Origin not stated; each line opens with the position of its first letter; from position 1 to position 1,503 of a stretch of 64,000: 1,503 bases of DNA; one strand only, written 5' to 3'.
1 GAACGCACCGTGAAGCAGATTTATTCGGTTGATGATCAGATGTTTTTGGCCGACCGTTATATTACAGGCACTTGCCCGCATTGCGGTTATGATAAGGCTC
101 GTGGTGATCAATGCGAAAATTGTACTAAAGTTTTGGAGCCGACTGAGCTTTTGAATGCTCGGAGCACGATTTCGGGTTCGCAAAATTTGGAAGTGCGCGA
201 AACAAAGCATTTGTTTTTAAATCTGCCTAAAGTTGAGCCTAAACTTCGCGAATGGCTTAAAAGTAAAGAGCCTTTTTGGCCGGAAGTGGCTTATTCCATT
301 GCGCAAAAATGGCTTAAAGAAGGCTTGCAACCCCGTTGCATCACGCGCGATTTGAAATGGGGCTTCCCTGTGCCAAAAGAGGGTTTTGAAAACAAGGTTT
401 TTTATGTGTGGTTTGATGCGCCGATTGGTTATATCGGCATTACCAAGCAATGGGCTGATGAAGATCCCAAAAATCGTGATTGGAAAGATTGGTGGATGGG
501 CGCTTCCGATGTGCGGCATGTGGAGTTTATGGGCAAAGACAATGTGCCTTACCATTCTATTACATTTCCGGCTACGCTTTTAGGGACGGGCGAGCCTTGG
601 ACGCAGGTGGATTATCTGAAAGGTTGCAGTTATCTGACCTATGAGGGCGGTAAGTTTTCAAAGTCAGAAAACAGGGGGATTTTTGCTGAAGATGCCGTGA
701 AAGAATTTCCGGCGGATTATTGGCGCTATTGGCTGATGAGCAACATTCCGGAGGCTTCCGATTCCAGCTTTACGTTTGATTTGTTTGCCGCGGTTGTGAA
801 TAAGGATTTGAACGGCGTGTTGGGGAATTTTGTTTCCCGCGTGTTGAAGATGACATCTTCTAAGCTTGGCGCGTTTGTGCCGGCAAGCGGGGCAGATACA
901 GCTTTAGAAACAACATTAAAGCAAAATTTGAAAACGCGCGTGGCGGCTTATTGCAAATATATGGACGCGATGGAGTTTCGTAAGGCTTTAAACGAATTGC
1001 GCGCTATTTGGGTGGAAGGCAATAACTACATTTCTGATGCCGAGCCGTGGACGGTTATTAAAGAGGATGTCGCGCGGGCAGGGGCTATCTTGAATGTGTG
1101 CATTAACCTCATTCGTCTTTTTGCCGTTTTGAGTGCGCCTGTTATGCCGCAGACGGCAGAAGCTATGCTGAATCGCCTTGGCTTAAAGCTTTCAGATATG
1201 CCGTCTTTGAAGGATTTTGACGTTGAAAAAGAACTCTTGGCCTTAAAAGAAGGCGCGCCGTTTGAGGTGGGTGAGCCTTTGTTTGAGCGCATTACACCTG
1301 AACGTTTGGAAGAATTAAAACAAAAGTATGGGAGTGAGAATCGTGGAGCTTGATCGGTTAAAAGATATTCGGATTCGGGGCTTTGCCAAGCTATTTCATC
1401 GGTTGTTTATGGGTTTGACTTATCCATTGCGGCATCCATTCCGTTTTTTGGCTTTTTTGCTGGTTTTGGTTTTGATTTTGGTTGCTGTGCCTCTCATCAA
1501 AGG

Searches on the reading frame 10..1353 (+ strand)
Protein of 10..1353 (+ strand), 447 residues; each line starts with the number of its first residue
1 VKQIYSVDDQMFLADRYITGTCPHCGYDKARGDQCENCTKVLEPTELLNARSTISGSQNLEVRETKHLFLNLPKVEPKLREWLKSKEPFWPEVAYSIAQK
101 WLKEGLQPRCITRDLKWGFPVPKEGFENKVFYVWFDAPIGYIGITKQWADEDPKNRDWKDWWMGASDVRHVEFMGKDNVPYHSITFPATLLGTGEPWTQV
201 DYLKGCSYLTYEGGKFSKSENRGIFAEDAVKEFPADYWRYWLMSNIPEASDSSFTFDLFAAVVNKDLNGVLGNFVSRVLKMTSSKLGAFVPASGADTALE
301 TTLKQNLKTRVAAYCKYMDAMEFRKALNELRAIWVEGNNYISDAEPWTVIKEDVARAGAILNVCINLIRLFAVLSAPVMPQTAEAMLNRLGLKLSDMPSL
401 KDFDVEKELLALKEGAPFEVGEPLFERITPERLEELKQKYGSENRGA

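Call 104: search_protein_families(library=pfam, alignment_id=A4, max_evalue=0.00001)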
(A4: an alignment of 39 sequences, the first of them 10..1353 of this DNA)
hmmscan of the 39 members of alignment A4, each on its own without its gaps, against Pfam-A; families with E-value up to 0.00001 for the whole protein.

A. member 1, window:10-1353:+ (447 aa): 3 families
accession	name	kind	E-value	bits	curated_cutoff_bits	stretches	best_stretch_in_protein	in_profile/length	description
PF09334.17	tRNA-synt_1g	-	9.9e-104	347.6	20.1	1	2-279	119-391/391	tRNA synthetases class I (M)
PF19303.5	Anticodon_3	-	8.4e-44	149.5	23.5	1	290-443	1-150/152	Anticodon binding domain of methionyl tRNA ligase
PF08264.19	Anticodon_1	-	1.8e-06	28.3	25.1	1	307-399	8-106/148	Anticodon-binding domain of tRNA ligase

B. families by the number of members that match (of 39 scanned): 72 families (the first 25 are shown)
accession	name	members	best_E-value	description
PF02922.24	CBM_48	2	3.4e-31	Carbohydrate-binding module 48 (Isoamylase N-terminal domain)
PF12682.12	Flavodoxin_4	2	4.5e-30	Flavodoxin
PF00128.31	Alpha-amylase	2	1e-15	Alpha amylase, catalytic domain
PF01276.26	OKR_DC_1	1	1.6e-152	Orn/Lys/Arg decarboxylase, major domain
PF00303.24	Thymidylat_synt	1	2.9e-126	Thymidylate synthase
PF02446.23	Glyco_hydro_77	1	9e-107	4-alpha-glucanotransferase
PF09334.17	tRNA-synt_1g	1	9.9e-104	tRNA synthetases class I (M)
PF02906.19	Fe_hyd_lg_C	1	7.8e-59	Iron only hydrogenase large subunit, C-terminal domain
PF01327.26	Pep_deformylase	1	5.5e-58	Polypeptide deformylase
PF02386.22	TrkH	1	1e-57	Cation transport protein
PF13561.12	adh_short_C2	1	7.7e-46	Enoyl-(Acyl carrier protein) reductase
PF13520.12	AA_permease_2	1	2.4e-44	Amino acid permease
PF19303.5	Anticodon_3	1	8.4e-44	Anticodon binding domain of methionyl tRNA ligase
PF03711.20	OKR_DC_1_C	1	7.7e-43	Orn/Lys/Arg decarboxylase, C-terminal domain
PF08245.18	Mur_ligase_M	1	1.8e-38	Mur ligase middle domain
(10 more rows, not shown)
